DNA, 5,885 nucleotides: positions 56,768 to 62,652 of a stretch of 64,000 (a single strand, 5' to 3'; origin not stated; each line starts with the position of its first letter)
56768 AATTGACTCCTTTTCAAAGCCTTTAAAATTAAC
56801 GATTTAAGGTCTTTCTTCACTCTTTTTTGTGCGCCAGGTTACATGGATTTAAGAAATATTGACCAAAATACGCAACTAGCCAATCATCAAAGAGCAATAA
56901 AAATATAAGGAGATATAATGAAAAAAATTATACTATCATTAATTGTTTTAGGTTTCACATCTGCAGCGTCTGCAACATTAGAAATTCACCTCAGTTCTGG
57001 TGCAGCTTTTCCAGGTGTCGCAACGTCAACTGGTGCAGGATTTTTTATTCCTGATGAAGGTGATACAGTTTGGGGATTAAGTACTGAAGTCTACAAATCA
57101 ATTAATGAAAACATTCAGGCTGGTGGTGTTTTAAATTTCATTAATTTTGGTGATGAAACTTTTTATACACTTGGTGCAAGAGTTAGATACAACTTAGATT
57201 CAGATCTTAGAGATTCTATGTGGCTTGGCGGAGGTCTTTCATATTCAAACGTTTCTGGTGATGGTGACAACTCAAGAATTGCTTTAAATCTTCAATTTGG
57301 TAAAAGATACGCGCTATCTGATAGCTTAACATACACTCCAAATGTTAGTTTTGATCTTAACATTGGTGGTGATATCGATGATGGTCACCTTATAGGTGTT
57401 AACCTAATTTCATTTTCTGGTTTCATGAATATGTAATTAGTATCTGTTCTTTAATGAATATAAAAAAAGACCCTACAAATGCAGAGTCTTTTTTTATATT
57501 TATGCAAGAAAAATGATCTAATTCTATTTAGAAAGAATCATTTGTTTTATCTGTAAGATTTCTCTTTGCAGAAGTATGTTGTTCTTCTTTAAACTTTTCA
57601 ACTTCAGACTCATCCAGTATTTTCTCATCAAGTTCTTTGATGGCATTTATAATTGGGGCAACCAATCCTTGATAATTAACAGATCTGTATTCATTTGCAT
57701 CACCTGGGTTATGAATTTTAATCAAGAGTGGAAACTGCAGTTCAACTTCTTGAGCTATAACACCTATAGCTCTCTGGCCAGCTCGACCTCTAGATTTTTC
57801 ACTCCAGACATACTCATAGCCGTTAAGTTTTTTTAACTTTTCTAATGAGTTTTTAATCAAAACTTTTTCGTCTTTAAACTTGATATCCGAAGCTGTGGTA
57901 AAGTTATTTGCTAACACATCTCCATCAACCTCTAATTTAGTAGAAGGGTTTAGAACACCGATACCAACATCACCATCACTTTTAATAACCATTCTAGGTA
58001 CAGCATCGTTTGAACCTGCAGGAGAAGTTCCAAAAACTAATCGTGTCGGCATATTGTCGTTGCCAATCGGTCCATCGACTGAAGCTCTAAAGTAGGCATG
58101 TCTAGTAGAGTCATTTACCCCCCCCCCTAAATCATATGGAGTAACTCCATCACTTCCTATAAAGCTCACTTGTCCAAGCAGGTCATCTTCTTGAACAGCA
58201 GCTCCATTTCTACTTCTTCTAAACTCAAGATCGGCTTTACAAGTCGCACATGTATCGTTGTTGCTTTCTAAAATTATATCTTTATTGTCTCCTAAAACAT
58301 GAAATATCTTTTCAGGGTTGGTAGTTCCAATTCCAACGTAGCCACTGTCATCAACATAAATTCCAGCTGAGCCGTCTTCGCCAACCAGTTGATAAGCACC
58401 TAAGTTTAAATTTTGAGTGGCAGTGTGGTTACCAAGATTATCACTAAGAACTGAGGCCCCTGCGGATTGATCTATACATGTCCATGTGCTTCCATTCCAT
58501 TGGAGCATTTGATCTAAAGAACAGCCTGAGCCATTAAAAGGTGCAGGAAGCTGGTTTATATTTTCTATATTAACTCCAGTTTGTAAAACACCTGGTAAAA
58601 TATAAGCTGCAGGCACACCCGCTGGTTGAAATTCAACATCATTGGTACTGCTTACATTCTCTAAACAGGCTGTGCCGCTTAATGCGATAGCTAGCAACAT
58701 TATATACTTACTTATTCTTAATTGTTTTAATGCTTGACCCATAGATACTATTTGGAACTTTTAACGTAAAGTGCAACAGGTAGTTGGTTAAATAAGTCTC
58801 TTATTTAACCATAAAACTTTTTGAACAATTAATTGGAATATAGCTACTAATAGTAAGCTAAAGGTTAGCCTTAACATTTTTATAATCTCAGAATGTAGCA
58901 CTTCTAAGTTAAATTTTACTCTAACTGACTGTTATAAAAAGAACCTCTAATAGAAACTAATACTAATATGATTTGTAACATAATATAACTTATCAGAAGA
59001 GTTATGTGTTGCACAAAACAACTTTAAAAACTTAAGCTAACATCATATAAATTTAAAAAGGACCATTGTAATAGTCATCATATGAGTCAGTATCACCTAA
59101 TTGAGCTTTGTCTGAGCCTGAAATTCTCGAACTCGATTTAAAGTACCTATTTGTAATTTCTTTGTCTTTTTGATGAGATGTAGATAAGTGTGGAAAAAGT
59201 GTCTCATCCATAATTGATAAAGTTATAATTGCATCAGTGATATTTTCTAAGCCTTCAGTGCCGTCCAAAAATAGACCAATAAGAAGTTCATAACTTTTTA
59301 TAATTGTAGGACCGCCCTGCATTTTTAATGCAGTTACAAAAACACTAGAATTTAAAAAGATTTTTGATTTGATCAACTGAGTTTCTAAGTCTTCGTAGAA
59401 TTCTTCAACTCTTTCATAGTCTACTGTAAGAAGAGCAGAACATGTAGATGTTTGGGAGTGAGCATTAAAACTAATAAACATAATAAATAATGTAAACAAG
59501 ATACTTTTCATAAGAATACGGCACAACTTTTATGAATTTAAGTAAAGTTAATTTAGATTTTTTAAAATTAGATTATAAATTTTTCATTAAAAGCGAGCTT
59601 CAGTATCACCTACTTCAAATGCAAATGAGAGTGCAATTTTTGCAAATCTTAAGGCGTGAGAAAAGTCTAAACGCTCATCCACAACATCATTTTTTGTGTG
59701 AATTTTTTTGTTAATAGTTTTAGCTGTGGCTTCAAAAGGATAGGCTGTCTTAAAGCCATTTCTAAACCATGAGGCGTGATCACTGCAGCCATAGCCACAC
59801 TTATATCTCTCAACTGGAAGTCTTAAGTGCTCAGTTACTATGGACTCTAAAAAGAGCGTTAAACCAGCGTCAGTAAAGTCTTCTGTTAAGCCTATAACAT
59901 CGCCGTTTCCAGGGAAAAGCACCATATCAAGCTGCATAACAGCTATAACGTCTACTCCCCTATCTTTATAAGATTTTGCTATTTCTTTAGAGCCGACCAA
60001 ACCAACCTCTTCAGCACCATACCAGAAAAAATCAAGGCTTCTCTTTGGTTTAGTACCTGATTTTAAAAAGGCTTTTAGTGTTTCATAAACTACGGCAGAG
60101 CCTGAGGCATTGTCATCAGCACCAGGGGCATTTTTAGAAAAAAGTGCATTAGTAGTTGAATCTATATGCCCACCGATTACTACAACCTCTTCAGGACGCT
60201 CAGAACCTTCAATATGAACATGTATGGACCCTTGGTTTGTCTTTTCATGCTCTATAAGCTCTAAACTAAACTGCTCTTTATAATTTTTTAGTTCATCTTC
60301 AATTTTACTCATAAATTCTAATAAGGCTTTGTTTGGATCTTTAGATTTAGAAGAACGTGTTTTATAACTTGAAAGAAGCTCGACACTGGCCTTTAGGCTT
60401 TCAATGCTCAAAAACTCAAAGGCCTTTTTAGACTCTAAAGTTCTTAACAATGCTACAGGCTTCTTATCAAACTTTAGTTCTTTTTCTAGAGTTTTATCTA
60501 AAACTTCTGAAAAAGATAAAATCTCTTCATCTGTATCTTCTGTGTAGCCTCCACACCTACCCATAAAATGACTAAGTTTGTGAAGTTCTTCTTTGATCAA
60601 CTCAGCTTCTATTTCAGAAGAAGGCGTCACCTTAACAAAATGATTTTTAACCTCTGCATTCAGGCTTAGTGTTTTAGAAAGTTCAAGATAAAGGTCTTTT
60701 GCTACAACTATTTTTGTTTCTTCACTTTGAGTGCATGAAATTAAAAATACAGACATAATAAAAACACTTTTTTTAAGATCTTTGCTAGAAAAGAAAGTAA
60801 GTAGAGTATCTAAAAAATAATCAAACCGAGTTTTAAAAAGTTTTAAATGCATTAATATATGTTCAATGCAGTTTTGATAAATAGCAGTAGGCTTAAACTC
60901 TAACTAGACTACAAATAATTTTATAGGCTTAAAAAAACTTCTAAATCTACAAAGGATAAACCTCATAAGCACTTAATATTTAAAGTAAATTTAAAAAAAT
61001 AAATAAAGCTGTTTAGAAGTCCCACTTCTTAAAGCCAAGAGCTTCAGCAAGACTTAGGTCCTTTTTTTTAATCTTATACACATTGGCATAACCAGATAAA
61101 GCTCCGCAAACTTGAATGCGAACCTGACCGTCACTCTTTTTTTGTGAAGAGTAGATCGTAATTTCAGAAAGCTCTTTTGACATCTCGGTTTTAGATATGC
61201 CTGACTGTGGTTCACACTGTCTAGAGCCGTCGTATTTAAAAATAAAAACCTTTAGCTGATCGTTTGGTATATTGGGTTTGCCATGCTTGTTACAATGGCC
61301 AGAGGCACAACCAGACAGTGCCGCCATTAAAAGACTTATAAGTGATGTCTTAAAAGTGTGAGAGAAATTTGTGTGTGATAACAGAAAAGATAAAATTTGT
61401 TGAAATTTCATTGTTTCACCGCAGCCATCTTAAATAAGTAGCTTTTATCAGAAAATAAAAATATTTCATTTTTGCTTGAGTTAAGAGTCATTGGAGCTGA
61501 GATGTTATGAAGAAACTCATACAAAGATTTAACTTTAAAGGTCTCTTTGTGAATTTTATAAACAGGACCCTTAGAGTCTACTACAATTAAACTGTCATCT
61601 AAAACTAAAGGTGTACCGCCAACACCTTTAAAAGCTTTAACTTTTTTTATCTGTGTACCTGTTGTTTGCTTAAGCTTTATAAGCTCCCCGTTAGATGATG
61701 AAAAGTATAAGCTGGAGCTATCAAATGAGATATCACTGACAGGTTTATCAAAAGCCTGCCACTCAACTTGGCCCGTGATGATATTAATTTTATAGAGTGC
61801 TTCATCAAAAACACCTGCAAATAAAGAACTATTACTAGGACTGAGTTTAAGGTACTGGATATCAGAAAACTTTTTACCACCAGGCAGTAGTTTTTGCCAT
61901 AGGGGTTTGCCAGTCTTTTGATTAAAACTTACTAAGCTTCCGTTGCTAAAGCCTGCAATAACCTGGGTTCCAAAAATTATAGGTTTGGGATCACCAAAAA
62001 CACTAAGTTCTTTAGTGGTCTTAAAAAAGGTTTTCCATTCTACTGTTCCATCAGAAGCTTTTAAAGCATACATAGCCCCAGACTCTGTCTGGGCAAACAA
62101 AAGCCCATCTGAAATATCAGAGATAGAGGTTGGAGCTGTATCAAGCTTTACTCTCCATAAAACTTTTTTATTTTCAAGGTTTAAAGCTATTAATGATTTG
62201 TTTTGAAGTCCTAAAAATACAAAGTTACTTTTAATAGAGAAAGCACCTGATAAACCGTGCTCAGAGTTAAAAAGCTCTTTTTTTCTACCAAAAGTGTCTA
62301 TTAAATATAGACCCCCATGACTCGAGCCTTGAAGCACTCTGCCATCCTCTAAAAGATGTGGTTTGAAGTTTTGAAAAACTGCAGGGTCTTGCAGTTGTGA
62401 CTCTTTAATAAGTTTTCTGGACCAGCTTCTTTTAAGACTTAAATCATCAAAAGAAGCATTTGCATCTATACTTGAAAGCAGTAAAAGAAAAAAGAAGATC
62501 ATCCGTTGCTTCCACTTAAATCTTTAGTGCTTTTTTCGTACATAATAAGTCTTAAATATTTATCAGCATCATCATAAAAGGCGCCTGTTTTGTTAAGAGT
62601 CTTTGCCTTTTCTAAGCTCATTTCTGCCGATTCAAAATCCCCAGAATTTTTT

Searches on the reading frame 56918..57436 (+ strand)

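Call 4: search_protein_families(library=pfam, proteins=[window:56918-57436:+], max_evalue=0.1)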
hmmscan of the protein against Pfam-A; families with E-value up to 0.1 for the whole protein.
window:56918-57436:+ (172 aa): 2 families
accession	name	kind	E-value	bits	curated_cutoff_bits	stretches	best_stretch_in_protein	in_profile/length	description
PF03797.25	Autotransporter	-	0.0023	18.1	26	1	92-146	91-143/255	Autotransporter beta-domain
PF13505.12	OMP_b-brl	-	0.024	15.2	28.7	1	36-152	42-161/175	Outer membrane protein beta-barrel domain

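Call 5: search_protein_families(library=ncbifam, proteins=[window:56918-57436:+], max_evalue=0.1)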
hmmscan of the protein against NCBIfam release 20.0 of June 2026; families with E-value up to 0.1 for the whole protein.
window:56918-57436:+ (172 aa): 0 families

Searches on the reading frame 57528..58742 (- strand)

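Call 11: search_protein_families(library=pfam, proteins=[window:57528-58742:-], max_evalue=0.001)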
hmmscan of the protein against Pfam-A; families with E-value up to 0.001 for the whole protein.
window:57528-58742:- (404 aa): 1 family
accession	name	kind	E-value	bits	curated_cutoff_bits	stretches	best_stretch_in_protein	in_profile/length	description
PF13884.11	Peptidase_S74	-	4.8e-10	40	22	1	285-338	1-54/58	Chaperone of endosialidase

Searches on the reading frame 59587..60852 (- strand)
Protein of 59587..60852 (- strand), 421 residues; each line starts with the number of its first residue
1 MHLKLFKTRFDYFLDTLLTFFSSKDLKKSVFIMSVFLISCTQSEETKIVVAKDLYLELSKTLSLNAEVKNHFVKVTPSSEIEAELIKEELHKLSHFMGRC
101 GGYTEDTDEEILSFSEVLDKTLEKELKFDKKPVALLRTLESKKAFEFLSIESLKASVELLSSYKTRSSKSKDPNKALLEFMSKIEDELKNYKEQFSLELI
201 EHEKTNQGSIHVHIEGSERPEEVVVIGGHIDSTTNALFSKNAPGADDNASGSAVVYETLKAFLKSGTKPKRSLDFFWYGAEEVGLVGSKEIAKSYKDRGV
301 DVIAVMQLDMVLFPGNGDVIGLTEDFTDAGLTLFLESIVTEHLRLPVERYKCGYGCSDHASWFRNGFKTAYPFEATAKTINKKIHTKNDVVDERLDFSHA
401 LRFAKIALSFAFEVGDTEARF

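Call 11: search_protein_families(library=pfam, proteins=[window:59587-60852:-], max_evalue=0.001)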
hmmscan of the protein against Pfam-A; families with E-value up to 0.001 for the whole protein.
window:59587-60852:- (421 aa): 2 families
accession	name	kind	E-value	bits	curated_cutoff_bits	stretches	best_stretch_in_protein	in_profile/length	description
PF04389.22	Peptidase_M28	-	2.6e-33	115.8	21.3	1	210-410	2-192/193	Peptidase family M28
PF01546.33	Peptidase_M20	-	2e-06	28.3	24.6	1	242-304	30-93/206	Peptidase family M20/M25/M40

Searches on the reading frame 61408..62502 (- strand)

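Call 11: search_protein_families(library=pfam, proteins=[window:61408-62502:-], max_evalue=0.001)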
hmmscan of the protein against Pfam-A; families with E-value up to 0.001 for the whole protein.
window:61408-62502:- (364 aa): 6 families
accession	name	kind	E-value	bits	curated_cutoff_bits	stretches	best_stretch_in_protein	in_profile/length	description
PF13360.13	PQQ_2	-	5.8e-32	111.6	27.6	2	82-287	23-232/233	Outer membrane protein assembly factor BamB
PF13570.13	Beta-prop_ACSF4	-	1.7e-23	84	133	2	89-249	100-250/329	Beta-alanine-activating enzyme, beta-propeller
PF23414.1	Beta-prop_EML_2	-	2.9e-07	30.6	90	1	178-292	51-166/266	Echinoderm microtubule-associated protein second beta-propeller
PF21959.2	DUF6923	-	7.8e-07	29.6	27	1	72-199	76-197/234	Repeat of unknown function (DUF6923)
PF25293.1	Beta-prop_EMC1_N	-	2.1e-05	24.7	34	1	135-285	34-177/219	EMC1 N-terminal beta-propeller domain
PF01011.28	PQQ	-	0.00086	18.6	26.7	0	180-217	550-587/595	Glucose/ethanol/alcohol dehydrogenase, beta-propeller domain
